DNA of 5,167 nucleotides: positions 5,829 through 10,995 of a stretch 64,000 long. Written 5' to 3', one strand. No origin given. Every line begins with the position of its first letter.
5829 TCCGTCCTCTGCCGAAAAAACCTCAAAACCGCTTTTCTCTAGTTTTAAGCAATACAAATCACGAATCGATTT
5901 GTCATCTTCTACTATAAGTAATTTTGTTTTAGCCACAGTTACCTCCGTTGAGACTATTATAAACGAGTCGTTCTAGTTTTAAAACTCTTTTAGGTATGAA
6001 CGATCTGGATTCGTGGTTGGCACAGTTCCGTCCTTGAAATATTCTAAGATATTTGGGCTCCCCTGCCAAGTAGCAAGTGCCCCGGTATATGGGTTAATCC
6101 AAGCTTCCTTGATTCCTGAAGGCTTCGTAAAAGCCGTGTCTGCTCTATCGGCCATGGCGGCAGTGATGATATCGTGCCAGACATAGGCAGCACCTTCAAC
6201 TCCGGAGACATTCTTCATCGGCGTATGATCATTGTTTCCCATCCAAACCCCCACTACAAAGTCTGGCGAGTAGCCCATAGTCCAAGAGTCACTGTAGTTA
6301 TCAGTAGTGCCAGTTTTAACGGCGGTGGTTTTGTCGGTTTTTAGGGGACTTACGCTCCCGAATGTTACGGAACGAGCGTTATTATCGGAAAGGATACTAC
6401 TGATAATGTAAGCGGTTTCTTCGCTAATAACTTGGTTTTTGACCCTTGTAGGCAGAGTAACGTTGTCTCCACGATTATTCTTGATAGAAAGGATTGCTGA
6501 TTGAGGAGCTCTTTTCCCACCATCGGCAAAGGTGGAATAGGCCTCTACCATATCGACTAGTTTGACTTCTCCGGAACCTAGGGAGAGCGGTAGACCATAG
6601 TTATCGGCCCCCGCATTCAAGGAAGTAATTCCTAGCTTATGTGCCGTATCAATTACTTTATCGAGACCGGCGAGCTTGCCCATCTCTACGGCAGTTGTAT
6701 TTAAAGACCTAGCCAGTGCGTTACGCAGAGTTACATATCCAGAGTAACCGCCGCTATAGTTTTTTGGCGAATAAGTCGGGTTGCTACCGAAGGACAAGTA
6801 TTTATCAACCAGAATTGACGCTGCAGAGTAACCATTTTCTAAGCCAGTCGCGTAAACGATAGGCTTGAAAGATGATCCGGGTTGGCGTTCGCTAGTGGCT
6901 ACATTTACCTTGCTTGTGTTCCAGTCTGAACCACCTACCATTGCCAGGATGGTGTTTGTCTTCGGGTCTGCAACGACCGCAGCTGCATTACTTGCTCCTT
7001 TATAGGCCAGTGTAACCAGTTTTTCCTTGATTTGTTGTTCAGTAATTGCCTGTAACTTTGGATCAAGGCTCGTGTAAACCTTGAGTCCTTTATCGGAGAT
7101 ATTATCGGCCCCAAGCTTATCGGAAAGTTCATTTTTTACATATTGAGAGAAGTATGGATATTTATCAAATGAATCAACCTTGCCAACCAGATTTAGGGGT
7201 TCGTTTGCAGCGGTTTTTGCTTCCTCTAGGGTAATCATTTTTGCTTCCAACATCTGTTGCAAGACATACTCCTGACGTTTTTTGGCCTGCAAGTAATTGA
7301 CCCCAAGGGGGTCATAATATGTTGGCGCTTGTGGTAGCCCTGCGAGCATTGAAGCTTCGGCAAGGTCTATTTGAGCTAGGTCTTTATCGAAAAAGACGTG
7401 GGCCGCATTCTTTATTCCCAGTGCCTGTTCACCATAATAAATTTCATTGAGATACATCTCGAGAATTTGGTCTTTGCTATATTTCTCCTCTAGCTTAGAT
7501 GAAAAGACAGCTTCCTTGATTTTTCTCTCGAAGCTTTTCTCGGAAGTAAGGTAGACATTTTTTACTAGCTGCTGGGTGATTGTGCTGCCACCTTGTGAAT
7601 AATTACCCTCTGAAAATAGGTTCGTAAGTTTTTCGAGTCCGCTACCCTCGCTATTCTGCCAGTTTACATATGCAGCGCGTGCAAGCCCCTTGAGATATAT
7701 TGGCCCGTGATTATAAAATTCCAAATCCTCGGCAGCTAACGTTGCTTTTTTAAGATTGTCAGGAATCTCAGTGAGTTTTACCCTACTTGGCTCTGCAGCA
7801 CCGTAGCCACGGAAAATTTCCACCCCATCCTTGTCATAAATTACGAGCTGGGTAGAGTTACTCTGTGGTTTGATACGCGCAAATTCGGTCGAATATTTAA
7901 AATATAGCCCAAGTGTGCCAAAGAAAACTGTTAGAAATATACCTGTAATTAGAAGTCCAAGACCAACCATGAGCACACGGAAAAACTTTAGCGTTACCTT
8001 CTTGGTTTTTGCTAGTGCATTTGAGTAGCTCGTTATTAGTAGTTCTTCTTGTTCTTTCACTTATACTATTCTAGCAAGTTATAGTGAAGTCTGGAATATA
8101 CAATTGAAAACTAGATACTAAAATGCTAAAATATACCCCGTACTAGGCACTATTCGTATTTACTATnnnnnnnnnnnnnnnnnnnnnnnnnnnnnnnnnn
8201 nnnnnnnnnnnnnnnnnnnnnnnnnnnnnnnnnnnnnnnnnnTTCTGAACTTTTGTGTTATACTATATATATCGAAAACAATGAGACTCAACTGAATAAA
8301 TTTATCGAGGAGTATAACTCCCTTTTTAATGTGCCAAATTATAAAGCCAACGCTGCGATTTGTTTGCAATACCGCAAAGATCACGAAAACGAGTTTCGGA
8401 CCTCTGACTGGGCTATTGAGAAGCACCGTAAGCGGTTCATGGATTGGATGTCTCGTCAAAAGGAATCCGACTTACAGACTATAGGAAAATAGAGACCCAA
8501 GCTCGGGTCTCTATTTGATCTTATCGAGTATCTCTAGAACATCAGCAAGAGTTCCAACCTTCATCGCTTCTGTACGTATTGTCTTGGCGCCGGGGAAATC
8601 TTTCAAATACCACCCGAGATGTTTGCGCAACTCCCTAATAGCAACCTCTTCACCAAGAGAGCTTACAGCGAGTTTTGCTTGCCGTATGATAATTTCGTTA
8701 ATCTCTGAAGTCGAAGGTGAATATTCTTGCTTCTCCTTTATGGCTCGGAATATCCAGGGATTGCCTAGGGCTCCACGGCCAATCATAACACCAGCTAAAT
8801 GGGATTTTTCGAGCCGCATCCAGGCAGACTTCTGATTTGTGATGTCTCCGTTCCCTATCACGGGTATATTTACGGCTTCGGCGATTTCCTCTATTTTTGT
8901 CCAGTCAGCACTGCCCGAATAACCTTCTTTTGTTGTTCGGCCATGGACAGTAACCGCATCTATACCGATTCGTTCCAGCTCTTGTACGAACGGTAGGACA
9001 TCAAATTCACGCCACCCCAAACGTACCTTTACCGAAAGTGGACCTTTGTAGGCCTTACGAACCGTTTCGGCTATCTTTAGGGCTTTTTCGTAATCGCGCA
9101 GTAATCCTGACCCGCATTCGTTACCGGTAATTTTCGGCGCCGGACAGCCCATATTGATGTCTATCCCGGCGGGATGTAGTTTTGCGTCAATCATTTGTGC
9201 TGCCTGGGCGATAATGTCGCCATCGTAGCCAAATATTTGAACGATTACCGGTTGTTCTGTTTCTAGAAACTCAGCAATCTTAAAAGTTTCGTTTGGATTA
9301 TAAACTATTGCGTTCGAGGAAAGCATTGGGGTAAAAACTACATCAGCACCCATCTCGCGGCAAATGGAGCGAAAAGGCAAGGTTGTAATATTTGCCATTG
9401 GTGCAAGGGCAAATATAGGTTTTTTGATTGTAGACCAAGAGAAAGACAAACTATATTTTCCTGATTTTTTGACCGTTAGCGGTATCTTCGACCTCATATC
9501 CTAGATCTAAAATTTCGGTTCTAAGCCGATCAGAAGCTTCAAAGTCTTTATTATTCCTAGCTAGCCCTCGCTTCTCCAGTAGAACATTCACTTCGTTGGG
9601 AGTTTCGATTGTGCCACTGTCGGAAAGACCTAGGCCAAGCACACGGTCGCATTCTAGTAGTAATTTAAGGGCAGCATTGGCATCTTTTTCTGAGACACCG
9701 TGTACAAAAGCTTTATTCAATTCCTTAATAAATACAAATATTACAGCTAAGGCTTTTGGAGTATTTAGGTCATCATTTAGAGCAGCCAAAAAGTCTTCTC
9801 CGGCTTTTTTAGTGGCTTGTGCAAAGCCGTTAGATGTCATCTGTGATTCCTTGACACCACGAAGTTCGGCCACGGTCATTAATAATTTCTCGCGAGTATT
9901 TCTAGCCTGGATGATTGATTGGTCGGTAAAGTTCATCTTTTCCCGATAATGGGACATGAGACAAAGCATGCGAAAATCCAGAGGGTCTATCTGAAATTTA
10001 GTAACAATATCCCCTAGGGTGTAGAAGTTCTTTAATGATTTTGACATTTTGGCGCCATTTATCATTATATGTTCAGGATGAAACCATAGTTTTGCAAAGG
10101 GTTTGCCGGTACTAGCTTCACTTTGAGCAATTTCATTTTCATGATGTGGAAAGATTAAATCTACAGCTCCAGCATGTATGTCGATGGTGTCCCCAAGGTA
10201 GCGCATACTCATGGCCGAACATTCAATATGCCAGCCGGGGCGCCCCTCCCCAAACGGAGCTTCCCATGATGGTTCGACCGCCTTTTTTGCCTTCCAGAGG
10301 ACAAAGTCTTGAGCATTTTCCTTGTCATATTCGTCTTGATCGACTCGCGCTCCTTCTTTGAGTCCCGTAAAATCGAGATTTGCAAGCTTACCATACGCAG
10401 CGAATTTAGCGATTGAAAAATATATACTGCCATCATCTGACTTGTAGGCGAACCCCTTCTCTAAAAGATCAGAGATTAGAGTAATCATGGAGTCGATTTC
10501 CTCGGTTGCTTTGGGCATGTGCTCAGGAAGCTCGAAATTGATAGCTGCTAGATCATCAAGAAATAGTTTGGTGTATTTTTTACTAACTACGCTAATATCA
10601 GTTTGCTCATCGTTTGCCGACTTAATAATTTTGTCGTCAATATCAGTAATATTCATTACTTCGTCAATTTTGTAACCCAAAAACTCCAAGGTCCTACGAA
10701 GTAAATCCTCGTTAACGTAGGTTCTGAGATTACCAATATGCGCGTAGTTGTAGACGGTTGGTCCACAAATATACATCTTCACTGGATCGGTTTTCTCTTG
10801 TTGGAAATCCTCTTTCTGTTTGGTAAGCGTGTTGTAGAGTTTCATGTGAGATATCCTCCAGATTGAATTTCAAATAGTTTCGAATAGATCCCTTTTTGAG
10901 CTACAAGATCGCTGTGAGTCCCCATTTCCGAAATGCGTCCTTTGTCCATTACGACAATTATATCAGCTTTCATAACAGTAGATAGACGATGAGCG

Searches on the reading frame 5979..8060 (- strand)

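Call 65: search_protein_families(library=pfam, proteins=[window:5979-8060:-], max_evalue=0.001)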
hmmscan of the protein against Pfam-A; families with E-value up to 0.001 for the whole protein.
window:5979-8060:- (693 aa): 2 families
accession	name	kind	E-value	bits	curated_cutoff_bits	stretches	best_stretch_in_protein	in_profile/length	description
PF00912.28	Transgly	-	1.5e-55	187.9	27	1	90-270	13-177/178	Transglycosylase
PF00905.27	Transpeptidase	-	1.2e-22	80.9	22.1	1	360-606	2-277/299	Penicillin binding protein transpeptidase domain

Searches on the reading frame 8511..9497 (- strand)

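Call 23: search_protein_families(library=pfam, proteins=[window:8511-9497:-], max_evalue=0.001)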
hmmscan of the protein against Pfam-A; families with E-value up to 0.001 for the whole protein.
window:8511-9497:- (328 aa): 1 family
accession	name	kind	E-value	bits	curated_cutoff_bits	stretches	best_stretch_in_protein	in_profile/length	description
PF01207.24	Dus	-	3.7e-81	273.1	20.4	1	31-325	2-303/311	Dihydrouridine synthase (Dus)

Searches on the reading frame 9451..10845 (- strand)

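Call 23: search_protein_families(library=pfam, proteins=[window:9451-10845:-], max_evalue=0.001)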
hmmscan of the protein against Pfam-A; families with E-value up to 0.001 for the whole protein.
window:9451-10845:- (464 aa): 5 families
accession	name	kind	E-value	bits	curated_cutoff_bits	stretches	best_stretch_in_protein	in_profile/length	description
PF01406.26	tRNA-synt_1e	-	9.1e-113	377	27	1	15-315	3-300/301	tRNA synthetases class I (C) catalytic domain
PF09190.17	DALR_2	-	9.6e-13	48.9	22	1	352-407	2-56/57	DALR domain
PF09334.17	tRNA-synt_1g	-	1.2e-08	34.6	20.1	1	254-317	315-377/391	tRNA synthetases class I (M)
PF23493.1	CysS_C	-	5.1e-07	30.1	23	1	414-462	3-51/51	Cysteinyl-tRNA ligase anticodon binding domain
PF00133.28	tRNA-synt_1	-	0.00082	18.7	22.7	0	239-305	347-412/414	tRNA synthetases class I (I, L, M and V)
